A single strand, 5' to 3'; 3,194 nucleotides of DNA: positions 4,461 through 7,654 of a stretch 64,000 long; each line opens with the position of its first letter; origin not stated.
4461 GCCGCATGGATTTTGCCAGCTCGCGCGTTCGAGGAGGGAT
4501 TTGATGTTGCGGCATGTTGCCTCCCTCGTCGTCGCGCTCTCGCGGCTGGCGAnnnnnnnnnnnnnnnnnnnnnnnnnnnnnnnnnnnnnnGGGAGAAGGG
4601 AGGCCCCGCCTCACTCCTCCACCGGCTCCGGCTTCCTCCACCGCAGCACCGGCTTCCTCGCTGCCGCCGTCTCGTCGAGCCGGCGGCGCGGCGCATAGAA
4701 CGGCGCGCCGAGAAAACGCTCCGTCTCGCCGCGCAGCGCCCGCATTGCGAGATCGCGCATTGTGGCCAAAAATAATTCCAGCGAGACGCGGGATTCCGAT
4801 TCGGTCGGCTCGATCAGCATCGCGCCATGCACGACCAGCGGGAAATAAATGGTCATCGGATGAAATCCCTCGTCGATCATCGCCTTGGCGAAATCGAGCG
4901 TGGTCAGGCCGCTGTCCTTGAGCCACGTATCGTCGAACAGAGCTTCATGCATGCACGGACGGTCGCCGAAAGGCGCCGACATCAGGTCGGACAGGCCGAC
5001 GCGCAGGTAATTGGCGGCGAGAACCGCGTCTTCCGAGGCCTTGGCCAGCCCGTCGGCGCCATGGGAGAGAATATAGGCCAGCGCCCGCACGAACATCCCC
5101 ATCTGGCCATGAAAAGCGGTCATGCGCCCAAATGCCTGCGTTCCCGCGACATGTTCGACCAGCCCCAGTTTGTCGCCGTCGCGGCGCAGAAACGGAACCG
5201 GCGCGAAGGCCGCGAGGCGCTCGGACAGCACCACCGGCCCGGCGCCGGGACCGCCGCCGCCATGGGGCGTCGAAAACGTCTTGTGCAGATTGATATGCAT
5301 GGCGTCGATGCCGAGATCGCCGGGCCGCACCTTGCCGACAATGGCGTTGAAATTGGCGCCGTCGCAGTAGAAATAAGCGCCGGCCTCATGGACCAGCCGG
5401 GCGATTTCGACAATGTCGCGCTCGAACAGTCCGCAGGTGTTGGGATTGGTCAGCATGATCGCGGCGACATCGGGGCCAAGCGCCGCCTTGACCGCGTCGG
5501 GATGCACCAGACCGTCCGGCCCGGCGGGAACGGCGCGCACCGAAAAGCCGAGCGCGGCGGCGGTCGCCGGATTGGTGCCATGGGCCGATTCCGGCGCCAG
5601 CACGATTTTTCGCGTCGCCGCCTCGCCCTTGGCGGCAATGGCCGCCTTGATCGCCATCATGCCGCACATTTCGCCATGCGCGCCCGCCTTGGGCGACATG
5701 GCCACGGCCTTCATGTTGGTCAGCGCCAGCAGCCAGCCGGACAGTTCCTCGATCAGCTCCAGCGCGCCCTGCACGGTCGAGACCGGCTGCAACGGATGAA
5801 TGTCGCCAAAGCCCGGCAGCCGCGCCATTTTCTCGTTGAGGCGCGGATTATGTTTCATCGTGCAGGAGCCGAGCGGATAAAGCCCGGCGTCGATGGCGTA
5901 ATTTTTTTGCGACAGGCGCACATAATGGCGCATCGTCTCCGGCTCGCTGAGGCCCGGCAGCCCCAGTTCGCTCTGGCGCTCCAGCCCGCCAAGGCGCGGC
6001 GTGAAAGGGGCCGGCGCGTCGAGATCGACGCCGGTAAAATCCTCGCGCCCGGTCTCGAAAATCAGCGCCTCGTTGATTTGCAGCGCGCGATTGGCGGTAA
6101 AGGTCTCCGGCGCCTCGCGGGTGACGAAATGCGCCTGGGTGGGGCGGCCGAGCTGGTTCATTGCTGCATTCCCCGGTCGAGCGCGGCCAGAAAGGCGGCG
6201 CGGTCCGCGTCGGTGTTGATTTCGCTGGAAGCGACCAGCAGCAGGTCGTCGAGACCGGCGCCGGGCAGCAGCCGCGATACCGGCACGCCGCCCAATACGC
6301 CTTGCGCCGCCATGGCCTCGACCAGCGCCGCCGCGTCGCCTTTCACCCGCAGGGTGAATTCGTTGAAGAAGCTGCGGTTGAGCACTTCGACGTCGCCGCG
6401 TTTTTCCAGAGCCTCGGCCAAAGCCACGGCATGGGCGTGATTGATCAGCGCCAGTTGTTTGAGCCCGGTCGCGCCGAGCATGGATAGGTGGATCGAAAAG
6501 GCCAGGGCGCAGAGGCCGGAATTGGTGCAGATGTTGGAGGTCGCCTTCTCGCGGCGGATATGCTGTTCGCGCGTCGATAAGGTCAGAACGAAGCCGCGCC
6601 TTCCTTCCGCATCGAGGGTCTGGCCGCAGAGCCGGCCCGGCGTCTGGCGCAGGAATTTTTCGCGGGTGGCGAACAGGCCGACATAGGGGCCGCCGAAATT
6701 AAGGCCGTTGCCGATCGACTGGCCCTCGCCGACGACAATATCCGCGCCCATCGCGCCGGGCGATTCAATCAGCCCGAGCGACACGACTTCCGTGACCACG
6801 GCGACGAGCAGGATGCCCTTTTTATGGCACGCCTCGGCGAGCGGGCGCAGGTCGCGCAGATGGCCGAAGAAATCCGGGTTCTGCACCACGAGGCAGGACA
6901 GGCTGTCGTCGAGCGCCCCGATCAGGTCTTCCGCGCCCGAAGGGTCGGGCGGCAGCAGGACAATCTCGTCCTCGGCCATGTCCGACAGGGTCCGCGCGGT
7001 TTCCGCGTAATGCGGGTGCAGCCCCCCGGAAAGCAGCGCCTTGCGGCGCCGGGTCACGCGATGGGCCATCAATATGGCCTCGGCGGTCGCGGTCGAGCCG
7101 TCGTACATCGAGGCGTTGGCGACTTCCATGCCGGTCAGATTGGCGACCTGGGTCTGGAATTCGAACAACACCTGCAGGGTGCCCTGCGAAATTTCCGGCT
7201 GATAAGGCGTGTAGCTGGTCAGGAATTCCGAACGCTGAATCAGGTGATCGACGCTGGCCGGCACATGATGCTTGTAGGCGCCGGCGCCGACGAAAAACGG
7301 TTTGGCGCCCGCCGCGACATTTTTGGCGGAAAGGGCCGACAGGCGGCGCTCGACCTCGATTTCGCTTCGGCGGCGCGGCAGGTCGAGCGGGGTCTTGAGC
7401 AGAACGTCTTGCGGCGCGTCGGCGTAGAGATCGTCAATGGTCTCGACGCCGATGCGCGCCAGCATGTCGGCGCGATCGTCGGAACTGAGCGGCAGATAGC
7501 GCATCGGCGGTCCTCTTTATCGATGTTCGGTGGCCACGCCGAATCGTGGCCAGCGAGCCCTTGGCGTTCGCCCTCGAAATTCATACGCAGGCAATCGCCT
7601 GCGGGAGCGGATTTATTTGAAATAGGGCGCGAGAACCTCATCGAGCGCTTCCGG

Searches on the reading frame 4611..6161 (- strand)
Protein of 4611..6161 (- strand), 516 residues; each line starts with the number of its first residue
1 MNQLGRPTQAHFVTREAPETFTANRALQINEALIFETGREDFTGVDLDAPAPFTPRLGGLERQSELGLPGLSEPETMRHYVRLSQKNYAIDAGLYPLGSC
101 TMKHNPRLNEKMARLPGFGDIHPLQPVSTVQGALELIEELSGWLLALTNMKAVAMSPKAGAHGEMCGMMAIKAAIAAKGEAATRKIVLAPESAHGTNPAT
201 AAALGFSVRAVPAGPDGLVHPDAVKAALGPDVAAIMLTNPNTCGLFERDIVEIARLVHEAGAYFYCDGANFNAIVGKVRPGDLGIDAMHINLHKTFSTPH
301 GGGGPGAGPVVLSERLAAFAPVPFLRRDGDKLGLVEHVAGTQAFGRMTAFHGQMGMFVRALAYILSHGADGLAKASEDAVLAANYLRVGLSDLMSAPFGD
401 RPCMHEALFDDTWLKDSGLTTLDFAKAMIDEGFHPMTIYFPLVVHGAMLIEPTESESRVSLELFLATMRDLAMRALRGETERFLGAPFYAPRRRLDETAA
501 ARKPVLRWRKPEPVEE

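Call 57: search_protein_families(library=pfam, proteins=[window:4611-6161:-], max_evalue=0.00001)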
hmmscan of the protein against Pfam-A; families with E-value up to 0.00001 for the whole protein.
window:4611-6161:- (516 aa): 2 families
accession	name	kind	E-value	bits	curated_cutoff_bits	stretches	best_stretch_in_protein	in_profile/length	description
PF21478.3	GcvP2_C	-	9.1e-16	58.3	27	1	375-471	1-98/122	Glycine dehydrogenase, C-terminal domain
PF00266.25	Aminotran_5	-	3.5e-08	33.2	21.5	1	181-301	86-207/371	Aminotransferase class-V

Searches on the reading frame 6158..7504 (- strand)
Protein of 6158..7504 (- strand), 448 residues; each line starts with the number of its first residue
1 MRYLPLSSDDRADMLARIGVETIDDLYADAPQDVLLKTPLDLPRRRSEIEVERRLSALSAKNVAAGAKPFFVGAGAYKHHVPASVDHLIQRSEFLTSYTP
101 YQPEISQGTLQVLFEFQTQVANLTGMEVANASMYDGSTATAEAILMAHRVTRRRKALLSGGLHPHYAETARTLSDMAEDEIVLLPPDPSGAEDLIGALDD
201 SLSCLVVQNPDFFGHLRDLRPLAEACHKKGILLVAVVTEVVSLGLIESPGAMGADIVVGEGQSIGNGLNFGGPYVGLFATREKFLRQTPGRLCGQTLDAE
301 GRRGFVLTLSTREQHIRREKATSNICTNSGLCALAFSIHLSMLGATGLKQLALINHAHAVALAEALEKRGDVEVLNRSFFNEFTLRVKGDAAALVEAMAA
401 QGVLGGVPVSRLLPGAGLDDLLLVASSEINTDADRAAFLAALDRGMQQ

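Call 57: search_protein_families(library=pfam, proteins=[window:6158-7504:-], max_evalue=0.00001)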
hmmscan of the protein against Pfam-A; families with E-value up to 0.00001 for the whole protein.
window:6158-7504:- (448 aa): 1 family
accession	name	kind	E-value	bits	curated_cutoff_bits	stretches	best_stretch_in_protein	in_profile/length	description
PF02347.22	GDC-P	-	4.2e-120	402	26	1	1-400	1-395/429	Glycine cleavage system P-protein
